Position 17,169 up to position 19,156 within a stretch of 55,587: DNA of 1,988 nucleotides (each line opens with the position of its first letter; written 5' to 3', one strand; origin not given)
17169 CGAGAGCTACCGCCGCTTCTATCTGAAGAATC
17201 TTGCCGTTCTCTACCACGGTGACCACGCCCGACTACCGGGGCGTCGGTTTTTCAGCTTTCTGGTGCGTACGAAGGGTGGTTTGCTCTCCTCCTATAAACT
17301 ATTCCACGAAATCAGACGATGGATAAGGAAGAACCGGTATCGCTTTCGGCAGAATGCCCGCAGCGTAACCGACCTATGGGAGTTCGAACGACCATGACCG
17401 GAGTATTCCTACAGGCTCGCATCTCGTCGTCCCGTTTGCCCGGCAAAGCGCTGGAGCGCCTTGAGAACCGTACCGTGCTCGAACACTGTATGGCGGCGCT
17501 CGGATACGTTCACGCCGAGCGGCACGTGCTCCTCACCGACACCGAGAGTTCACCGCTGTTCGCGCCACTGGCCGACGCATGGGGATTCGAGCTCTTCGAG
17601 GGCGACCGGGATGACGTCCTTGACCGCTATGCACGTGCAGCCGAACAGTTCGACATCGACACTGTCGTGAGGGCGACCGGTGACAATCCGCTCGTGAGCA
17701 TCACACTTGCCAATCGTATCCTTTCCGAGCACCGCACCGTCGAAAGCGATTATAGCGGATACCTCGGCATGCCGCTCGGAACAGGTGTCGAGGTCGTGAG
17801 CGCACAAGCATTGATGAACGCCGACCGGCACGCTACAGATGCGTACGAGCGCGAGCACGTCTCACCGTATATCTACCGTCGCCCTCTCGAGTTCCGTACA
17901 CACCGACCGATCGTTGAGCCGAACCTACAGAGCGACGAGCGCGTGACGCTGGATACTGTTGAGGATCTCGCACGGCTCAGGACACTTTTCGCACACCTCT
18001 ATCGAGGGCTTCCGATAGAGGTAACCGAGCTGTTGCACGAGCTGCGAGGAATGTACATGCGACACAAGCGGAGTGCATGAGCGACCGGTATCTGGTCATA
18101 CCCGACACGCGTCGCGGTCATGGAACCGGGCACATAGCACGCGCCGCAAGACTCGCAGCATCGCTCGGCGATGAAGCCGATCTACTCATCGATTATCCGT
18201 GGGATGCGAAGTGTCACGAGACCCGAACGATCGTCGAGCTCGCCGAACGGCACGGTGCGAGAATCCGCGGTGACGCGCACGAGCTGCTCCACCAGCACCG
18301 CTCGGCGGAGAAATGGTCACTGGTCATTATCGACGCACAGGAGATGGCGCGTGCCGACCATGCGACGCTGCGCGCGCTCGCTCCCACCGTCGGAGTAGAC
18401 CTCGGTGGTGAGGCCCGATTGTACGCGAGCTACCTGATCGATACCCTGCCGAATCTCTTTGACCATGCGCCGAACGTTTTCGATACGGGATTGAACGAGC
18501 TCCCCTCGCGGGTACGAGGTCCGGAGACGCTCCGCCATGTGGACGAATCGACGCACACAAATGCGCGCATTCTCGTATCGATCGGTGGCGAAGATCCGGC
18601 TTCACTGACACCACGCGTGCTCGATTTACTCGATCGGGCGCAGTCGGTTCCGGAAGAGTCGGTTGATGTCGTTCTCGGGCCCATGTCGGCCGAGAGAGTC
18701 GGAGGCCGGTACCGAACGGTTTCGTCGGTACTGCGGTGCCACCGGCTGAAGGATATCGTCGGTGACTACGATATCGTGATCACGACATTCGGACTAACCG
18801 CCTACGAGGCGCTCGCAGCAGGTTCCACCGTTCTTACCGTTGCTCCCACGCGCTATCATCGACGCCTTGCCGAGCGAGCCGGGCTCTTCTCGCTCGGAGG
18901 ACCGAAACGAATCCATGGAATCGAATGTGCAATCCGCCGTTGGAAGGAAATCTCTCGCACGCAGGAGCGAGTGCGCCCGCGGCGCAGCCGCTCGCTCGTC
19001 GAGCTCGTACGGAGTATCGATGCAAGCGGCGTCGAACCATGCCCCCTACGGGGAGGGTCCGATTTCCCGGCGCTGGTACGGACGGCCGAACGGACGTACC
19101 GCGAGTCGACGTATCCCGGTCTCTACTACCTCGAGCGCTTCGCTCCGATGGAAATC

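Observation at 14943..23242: Seven-gene translationally coupled operon linking radical-SAM/sugar-nucleotide-type enzymes to a cell-wall amidase, immediately upstream of flaA - product unknown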

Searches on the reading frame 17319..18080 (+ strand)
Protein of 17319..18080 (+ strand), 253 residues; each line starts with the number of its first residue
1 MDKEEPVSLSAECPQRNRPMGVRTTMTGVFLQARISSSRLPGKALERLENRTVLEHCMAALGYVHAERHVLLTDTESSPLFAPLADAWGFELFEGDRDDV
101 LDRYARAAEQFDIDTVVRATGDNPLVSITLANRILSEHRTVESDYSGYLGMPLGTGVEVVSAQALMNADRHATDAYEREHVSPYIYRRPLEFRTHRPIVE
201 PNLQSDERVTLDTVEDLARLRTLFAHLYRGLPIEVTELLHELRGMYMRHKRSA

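Call 3: search_protein_families(library=pfam, proteins=[window:17319-18080:+], max_evalue=0.01)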
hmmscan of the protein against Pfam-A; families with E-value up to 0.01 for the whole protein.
window:17319-18080:+ (253 aa): 2 families
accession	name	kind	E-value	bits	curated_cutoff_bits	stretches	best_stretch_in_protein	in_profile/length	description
PF02348.25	CTP_transf_3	-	4.8e-26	92.4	22.6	1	31-216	4-198/217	Cytidylyltransferase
PF12804.13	NTP_transf_3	-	0.0009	19.9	27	1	42-145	15-123/160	MobA-like NTP transferase domain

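Call 4: search_protein_families(library=ncbifam, proteins=[window:17319-18080:+], max_evalue=0.01)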
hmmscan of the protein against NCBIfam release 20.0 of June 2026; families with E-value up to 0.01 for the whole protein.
window:17319-18080:+ (253 aa): 6 families
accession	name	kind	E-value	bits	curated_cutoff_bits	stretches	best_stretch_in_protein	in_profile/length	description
NF003952.0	PRK05450.1-5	subfamily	3.9e-10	39.3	193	1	33-140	9-118/250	3-deoxy-manno-octulosonate cytidylyltransferase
NF009905.0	PRK13368.1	subfamily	5.4e-10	39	255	1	30-138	6-114/243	3-deoxy-manno-octulosonate cytidylyltransferase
NF003950.0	PRK05450.1-3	subfamily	5.9e-06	25.8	234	1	29-140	5-119/248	3-deoxy-manno-octulosonate cytidylyltransferase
TIGR00466.1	kdsB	equivalog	1.3e-05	24.7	155.2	1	29-136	5-114/241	3-deoxy-manno-octulosonate cytidylyltransferase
TIGR04321.1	spiroSPASM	subfamily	6e-05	21.9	250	1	50-182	21-161/510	spiro-SPASM protein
NF003948.0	PRK05450.1-1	equivalog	0.00033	20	281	1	27-136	6-118/248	3-deoxy-manno-octulosonate cytidylyltransferase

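Call 75: search_solved_structures(query=A8, max_evalue=0.001)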
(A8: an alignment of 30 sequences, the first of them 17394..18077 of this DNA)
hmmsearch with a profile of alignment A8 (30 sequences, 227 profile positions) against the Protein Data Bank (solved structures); distinct sequences matched with E-value up to 0.001: 14.
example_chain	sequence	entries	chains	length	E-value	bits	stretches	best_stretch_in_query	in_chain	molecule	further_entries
6oew_A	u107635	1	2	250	2.5e-38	134.7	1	1-222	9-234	Cytidylyltransferase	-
3tqd_A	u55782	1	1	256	5.8e-10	42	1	4-116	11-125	3-deoxy-manno-octulosonate cytidylyltransferase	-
3duv_A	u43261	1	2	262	5.9e-10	41.9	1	3-121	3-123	3-deoxy-manno-octulosonate cytidylyltransferase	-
1vh3_A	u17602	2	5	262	7.8e-10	41.5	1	3-121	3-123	3-deoxy-manno-octulosonate cytidylyltransferase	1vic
3jtj_A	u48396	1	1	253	2.9e-09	39.7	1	6-124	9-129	3-deoxy-manno-octulosonate cytidylyltransferase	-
2y6p_A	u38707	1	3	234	4.3e-09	39.1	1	2-112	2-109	3-DEOXY-MANNO-OCTULOSONATE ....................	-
8ees_A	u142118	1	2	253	4.6e-09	39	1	4-119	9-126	3-deoxy-manno-octulosonate cytidylyltransferase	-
1vh1_A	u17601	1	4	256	7.8e-09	38.3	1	4-122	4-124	3-deoxy-manno-octulosonate cytidylyltransferase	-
3k8d_A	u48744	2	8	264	1e-08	37.9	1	4-122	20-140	3-deoxy-manno-octulosonate cytidylyltransferase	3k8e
3oam_A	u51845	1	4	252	8.1e-08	35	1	3-117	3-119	3-deoxy-manno-octulosonate cytidylyltransferase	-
1gq9_A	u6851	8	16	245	8.2e-08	34.9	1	4-112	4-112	3-DEOXY-MANNO-OCTULOSONATE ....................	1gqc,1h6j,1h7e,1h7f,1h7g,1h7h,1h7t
3pol_A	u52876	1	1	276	2.1e-06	30.3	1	2-113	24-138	3-deoxy-manno-octulosonate cytidylyltransferase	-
4fcu_A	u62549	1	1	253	2.1e-06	30.3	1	4-113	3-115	3-deoxy-manno-octulosonate cytidylyltransferase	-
4xwi_A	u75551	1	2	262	1e-05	28.1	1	4-110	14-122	3-deoxy-manno-octulosonate cytidylyltransferase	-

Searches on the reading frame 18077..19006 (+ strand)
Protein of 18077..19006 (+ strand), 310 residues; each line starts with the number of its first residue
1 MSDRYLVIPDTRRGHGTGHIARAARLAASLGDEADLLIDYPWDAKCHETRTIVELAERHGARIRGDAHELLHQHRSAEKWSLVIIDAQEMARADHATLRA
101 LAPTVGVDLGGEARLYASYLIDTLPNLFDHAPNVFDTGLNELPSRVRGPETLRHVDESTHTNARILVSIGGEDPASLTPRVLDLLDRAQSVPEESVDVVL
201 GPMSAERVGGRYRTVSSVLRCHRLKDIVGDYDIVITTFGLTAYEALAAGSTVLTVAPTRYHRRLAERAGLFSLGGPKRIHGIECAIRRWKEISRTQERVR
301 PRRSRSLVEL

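Call 70: search_solved_structures(query=A7, max_evalue=10, show_alignments=2)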
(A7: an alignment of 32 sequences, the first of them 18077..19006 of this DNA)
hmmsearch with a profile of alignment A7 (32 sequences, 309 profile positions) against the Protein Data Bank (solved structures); distinct sequences matched with E-value up to 10: 9.
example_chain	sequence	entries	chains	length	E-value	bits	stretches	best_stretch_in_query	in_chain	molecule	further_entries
3hbm_A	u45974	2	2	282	0.00013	24.5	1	5-183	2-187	UDP-sugar hydrolase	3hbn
9wde_A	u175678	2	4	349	0.002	20.6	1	127-248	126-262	Processive diacylglycerol beta-glucosyltransferase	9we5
2f9f_A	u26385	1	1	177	0.12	14.8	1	227-286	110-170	first mannosyl transferase (wbaZ-1)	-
5i45_A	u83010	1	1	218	0.12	14.7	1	221-247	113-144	Glycosyl transferases group 1 family protein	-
2jwk_A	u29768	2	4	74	0.53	12.6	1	158-198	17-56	Protein tolR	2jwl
6k7z_A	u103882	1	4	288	0.58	12.5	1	149-226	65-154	GH18 chiitnase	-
3iht_A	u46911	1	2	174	0.62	12.4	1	65-114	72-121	S-adenosyl-L-methionine methyl transferase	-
7a0m_A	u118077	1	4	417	1.5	11.2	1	107-179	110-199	TSC1 N-terminal domain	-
7a0n_A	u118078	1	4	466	1.7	11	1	107-179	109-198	Uncharacterized protein,Uncharacterized protein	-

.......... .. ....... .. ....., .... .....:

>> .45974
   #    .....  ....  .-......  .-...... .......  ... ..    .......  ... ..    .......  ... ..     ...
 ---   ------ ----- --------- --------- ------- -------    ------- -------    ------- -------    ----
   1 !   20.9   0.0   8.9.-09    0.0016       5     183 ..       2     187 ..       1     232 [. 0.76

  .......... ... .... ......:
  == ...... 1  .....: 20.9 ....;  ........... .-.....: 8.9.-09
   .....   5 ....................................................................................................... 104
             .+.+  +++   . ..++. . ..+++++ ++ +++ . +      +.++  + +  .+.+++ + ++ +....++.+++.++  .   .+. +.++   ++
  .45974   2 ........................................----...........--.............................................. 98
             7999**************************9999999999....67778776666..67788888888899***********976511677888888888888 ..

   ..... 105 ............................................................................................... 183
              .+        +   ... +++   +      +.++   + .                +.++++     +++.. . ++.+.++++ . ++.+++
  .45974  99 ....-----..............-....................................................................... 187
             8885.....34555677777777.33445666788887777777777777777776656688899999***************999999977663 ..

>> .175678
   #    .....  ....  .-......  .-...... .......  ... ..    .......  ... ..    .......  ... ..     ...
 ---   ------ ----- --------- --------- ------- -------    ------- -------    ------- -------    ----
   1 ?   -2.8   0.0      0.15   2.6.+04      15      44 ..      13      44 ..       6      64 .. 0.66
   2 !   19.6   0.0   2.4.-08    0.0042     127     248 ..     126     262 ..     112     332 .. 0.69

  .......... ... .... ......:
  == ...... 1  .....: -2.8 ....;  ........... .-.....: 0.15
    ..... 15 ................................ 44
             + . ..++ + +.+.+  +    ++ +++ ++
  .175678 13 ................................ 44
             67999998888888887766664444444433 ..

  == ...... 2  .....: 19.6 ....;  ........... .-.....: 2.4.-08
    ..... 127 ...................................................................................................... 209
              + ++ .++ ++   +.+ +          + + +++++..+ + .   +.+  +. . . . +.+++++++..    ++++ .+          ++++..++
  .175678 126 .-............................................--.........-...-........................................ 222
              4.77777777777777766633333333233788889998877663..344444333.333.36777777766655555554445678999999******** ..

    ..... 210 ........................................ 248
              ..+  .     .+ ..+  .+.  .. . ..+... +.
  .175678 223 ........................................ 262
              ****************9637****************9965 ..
